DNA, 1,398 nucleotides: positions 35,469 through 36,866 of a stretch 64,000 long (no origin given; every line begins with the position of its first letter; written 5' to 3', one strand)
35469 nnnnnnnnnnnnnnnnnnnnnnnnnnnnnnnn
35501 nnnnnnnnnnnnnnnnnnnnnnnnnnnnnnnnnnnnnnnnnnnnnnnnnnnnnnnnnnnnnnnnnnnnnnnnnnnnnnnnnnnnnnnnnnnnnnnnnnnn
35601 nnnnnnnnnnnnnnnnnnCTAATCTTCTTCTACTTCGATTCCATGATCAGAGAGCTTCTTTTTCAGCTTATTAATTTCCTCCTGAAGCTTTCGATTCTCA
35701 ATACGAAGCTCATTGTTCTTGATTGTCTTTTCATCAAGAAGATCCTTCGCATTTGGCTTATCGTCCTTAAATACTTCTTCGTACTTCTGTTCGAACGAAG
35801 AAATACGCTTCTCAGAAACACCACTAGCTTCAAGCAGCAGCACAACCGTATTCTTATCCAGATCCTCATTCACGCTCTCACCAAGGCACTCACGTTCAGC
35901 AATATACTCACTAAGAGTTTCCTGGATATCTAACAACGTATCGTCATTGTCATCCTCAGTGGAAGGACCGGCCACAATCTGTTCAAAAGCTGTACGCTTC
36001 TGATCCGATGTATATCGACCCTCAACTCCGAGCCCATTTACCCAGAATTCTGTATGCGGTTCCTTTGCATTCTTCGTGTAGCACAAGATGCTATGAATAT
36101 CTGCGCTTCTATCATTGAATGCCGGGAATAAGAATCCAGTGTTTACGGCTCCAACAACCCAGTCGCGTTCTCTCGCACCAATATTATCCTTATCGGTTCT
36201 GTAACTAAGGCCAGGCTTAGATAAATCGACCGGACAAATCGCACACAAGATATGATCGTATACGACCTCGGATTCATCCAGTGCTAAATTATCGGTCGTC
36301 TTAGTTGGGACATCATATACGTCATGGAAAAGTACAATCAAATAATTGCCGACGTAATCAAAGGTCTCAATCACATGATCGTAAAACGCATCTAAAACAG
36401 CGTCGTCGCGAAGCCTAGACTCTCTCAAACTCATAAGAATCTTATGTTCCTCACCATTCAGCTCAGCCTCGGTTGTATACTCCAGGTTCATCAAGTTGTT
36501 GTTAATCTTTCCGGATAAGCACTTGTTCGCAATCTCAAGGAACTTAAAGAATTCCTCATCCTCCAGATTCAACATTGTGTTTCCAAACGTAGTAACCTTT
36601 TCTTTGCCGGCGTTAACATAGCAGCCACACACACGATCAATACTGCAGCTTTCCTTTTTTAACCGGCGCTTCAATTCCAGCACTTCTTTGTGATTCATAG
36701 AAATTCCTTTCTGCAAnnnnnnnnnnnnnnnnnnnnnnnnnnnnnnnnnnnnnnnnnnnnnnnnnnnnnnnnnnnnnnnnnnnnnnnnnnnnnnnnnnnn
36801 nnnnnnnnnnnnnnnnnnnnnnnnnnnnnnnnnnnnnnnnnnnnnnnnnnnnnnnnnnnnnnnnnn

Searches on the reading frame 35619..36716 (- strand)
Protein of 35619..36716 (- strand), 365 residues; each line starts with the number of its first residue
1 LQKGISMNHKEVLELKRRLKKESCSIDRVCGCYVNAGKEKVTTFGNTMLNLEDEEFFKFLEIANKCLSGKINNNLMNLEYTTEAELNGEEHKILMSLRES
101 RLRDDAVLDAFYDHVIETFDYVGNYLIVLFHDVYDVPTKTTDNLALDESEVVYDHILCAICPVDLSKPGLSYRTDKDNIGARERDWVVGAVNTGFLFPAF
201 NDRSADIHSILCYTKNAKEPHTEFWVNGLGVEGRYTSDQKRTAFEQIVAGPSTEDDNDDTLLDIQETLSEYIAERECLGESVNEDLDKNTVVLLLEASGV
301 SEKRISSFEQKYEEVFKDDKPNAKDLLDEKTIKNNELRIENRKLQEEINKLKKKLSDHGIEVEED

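Call 34: search_protein_families(library=phrogs, proteins=[window:35619-36716:-], max_evalue=0.001)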
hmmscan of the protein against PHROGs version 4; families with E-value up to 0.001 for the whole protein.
window:35619-36716:- (365 aa): 0 families

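Call 41: search_protein_families(library=pfam, proteins=[window:35619-36716:-], max_evalue=0.001)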
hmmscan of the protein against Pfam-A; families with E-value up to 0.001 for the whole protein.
window:35619-36716:- (365 aa): 1 family
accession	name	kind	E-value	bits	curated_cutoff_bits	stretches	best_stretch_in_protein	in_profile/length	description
PF14199.11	DUF4317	-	6.8e-113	378.1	27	1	7-339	1-334/370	Domain of unknown function (DUF4317)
